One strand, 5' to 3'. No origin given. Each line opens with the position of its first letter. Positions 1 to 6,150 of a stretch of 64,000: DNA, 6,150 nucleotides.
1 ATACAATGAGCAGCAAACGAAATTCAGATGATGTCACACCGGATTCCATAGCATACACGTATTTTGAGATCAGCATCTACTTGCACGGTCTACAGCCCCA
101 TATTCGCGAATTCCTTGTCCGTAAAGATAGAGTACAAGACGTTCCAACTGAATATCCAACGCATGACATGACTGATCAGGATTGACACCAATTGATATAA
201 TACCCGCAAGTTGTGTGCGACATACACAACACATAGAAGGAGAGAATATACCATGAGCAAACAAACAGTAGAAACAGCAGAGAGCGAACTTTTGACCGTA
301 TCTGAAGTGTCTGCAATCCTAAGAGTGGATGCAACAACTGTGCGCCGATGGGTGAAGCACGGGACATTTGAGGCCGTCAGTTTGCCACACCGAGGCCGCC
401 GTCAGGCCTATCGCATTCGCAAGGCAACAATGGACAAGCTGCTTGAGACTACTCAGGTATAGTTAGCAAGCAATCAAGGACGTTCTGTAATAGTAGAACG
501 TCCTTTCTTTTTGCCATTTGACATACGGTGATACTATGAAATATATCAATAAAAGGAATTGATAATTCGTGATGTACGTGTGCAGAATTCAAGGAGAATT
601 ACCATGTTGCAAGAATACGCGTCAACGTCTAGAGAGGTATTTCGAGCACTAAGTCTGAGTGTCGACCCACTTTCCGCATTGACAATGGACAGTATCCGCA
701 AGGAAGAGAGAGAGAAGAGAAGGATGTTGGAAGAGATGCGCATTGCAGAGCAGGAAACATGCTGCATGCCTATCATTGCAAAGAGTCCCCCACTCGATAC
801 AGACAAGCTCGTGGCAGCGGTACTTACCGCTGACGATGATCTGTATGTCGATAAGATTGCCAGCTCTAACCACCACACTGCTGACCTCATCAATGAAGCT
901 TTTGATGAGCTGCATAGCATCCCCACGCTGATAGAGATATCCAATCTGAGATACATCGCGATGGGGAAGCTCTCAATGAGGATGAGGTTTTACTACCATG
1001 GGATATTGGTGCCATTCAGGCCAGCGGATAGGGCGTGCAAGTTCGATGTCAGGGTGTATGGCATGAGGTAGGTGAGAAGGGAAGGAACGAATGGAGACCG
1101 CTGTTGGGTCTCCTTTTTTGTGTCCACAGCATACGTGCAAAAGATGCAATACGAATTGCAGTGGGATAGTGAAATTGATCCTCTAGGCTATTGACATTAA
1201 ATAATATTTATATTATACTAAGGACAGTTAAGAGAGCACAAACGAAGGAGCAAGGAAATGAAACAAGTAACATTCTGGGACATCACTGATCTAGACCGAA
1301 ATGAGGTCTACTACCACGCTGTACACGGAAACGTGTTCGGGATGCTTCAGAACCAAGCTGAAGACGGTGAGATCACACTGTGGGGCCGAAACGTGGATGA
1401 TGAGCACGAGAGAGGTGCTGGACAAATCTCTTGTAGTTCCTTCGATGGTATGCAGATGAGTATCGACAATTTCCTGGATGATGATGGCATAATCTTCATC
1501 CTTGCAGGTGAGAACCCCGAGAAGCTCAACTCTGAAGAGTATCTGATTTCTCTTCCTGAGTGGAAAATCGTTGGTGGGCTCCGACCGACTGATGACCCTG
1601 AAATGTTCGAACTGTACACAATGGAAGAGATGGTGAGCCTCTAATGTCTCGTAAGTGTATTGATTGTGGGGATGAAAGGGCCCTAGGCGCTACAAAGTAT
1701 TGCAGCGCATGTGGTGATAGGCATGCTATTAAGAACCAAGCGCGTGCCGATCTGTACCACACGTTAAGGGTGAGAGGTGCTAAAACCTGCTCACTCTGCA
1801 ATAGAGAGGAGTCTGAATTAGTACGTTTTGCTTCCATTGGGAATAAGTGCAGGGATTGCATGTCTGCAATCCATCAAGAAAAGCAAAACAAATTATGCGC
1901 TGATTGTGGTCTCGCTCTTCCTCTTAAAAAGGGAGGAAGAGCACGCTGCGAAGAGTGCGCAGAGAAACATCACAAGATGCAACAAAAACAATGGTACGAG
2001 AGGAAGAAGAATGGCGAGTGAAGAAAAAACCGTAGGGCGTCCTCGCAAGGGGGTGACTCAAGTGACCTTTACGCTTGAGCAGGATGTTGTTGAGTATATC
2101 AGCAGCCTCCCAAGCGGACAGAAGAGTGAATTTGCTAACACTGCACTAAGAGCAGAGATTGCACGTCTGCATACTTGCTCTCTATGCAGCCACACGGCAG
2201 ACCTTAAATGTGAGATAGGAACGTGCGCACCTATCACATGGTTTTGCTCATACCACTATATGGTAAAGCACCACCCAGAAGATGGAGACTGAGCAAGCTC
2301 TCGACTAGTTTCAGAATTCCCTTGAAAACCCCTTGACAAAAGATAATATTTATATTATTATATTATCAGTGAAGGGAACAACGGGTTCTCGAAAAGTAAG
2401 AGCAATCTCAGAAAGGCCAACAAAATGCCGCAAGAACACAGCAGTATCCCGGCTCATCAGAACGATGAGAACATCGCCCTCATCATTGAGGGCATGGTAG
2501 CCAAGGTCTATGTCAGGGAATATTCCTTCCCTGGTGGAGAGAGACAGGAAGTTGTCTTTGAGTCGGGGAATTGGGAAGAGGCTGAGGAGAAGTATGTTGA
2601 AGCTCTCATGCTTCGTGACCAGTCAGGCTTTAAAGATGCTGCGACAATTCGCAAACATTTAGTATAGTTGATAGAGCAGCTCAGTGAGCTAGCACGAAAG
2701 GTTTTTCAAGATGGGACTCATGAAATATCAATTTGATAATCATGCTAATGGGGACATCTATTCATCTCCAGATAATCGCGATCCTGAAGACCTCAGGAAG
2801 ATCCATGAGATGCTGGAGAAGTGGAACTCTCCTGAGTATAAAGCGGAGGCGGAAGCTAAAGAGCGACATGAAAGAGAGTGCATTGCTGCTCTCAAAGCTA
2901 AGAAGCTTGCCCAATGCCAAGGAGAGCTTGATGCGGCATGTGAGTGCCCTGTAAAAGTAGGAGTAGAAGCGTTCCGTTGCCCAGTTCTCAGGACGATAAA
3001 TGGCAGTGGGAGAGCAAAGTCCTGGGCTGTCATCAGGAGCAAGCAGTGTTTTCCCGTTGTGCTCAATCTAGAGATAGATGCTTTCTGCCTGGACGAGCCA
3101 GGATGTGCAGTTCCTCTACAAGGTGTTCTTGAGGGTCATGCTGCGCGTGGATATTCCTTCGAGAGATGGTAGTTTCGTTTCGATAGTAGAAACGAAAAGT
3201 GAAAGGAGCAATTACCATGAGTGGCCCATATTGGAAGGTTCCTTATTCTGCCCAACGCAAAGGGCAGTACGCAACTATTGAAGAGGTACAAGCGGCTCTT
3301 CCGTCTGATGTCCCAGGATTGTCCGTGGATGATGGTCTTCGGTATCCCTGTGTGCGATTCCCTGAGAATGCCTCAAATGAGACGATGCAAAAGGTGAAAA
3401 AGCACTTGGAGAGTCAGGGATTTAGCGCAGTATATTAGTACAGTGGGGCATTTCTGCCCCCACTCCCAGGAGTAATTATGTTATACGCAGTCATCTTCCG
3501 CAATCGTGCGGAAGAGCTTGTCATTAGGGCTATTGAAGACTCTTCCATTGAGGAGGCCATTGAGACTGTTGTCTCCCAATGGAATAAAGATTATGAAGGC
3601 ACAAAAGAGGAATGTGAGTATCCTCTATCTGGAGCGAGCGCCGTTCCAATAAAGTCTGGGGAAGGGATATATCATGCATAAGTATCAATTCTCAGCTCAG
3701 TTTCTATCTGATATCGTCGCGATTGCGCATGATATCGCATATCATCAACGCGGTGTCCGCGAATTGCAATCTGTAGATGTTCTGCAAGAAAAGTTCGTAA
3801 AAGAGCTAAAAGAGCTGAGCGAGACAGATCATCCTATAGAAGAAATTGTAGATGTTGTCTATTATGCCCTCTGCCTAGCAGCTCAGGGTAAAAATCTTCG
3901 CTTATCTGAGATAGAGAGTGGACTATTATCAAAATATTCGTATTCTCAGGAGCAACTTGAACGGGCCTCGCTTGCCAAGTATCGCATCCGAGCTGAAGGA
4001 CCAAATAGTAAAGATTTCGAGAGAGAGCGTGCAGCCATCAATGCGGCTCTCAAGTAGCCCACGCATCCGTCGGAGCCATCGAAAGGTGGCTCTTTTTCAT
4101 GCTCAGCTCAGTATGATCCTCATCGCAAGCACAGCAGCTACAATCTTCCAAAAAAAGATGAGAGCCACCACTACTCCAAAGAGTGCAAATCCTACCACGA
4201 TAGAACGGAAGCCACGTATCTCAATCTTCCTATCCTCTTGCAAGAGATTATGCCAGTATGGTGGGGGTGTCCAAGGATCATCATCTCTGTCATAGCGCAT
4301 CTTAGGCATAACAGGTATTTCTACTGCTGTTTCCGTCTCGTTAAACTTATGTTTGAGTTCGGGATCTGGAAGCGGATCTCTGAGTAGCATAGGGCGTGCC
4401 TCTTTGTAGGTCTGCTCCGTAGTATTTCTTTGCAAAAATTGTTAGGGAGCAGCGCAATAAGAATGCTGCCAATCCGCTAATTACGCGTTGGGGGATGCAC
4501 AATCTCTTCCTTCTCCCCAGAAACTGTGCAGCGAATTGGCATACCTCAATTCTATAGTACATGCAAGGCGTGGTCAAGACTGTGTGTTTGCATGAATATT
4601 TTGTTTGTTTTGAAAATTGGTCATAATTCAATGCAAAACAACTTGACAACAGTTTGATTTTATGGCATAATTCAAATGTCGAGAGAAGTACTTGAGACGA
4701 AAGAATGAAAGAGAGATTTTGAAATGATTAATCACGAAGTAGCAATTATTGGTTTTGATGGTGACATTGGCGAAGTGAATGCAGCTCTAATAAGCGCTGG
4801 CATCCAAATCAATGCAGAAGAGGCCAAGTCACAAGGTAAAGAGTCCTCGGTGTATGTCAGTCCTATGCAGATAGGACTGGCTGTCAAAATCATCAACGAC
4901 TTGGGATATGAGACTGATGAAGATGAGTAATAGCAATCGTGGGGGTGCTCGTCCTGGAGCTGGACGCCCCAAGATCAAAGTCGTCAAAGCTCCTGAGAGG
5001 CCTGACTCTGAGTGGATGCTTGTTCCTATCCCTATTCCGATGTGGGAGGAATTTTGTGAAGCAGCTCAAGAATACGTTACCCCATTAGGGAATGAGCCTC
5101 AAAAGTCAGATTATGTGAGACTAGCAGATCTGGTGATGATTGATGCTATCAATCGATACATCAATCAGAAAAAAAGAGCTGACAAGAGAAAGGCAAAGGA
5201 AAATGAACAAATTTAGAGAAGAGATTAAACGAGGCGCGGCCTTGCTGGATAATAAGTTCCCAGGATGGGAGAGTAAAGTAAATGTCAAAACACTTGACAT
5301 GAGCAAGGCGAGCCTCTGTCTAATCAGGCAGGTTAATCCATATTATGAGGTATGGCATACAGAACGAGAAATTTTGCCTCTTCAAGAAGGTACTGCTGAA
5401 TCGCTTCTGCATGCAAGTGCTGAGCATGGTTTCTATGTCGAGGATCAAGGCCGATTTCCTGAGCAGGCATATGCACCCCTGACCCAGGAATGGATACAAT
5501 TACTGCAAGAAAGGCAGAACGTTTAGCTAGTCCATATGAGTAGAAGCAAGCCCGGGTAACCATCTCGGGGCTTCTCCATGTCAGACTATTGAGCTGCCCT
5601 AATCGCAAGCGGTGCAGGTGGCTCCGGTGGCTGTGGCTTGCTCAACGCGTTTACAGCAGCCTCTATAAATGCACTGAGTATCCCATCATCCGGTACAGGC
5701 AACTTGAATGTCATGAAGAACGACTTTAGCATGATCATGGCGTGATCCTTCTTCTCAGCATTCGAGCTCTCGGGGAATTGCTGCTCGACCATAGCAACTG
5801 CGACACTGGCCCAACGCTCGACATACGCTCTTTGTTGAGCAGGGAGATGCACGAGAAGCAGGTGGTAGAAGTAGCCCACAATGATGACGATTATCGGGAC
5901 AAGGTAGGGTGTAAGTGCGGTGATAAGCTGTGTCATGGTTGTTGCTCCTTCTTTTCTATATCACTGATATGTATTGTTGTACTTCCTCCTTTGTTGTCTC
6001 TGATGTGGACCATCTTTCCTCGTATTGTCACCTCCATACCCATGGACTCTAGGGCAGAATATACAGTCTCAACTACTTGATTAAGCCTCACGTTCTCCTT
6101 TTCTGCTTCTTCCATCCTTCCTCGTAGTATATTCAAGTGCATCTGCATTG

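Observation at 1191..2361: Two strong promoters share an identical 16-bp palindromic operator and bracket an RHH gene (acr/aca-like layout)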

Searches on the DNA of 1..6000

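Call 99: search_rna_families(source=window, start=1, end=6000, threshold=evalue, max_evalue=0.1)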
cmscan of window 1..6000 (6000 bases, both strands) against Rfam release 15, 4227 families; matches with E-value up to 0.1: 0.
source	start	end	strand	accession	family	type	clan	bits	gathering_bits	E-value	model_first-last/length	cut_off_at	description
